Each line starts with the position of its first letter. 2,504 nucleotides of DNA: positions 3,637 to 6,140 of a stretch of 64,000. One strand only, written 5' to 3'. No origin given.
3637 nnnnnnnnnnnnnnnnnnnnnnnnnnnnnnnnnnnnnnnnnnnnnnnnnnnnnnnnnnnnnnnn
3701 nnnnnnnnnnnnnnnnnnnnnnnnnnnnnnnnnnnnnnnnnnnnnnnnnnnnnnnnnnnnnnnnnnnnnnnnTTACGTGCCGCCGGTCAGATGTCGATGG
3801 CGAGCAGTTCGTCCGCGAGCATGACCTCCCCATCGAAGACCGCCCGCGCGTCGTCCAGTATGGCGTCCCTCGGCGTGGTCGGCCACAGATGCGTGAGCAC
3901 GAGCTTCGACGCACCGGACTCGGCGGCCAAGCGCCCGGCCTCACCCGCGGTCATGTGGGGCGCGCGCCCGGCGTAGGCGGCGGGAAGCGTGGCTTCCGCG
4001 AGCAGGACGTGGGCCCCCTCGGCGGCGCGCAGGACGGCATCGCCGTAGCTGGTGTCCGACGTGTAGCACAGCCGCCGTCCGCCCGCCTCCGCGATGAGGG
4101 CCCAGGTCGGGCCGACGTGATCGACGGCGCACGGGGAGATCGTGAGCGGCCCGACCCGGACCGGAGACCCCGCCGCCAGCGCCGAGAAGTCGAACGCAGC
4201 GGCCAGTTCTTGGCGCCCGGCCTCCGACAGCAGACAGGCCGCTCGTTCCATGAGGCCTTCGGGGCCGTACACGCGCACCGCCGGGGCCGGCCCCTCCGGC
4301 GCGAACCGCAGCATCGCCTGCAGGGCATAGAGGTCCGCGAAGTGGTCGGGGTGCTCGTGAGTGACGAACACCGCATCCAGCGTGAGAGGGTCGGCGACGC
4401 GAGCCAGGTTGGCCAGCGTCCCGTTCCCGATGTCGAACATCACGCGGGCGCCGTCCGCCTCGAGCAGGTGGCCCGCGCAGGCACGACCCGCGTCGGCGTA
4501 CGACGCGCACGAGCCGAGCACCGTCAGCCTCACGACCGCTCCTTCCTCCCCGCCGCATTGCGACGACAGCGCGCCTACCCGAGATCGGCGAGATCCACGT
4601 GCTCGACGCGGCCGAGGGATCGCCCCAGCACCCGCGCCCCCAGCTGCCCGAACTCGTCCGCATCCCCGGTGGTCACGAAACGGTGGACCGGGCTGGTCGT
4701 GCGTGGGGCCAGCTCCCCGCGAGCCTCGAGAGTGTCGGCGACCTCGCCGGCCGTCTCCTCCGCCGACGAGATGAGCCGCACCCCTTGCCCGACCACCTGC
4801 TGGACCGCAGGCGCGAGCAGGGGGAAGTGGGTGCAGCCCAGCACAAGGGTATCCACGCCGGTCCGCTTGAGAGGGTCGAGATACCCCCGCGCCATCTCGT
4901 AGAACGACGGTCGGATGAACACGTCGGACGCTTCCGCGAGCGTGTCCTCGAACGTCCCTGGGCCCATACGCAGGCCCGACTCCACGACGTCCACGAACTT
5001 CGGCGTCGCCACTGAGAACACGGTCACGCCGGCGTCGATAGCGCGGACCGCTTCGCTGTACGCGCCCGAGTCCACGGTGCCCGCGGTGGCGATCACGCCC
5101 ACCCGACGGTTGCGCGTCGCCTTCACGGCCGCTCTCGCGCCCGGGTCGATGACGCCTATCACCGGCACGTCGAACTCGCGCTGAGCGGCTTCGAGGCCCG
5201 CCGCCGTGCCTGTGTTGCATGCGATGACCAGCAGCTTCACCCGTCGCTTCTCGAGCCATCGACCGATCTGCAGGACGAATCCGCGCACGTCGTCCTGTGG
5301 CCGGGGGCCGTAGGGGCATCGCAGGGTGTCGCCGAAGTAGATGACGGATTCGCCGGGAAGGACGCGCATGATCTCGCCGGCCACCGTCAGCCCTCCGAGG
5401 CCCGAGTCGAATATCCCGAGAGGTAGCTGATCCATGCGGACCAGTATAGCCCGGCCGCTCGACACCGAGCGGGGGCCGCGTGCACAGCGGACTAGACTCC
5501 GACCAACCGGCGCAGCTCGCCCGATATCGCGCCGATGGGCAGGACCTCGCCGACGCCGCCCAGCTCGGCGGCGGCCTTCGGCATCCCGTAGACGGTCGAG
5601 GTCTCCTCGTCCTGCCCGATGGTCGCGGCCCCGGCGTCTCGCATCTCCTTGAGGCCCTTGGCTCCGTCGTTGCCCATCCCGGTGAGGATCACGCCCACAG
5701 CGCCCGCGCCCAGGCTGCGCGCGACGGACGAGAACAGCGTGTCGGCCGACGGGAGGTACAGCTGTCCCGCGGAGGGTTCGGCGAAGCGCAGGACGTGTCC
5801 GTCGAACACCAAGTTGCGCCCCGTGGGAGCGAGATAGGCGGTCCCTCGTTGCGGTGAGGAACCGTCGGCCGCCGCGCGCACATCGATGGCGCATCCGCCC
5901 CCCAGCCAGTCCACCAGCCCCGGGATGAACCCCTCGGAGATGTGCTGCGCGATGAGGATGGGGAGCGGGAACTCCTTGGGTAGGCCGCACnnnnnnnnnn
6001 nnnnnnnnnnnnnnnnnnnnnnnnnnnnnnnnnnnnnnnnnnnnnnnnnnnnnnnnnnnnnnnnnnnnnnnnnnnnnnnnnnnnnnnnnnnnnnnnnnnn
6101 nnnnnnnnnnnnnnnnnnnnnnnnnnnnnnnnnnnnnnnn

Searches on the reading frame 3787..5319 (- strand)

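Call 5: search_protein_families(library=pfam, proteins=[window:3787-5319:-], max_evalue=0.01)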
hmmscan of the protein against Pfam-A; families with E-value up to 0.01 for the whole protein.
window:3787-5319:- (510 aa): 2 families
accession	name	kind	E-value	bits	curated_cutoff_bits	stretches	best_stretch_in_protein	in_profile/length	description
PF12706.13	Lactamase_B_2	-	1.7e-20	73.9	27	1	292-477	2-199/200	Beta-lactamase superfamily domain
PF00753.33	Lactamase_B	-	3.6e-09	37.3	22.7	1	285-366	10-96/196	Metallo-beta-lactamase superfamily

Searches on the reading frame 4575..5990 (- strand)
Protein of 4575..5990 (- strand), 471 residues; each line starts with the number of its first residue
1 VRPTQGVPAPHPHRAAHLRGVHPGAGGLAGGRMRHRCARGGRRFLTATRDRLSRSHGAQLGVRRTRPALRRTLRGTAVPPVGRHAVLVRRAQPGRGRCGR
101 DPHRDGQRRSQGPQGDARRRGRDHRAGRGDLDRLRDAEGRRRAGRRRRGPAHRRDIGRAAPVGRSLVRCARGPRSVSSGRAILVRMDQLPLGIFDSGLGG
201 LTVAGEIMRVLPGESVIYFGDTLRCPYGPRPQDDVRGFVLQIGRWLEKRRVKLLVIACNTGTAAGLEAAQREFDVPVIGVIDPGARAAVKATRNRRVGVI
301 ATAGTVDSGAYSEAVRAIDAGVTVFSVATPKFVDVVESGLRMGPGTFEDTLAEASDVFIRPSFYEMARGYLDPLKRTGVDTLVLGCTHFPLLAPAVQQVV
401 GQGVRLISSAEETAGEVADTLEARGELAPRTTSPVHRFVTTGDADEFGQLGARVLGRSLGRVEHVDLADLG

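Call 88: search_protein_families(library=pfam, proteins=[window:4575-5990:-], max_evalue=0.01)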
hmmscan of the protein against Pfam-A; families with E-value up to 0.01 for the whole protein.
window:4575-5990:- (471 aa): 1 family
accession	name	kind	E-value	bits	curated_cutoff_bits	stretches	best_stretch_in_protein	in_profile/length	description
PF01177.27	Asp_Glu_race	-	1.5e-24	87.4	31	1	211-414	25-208/211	Asp/Glu/Hydantoin racemase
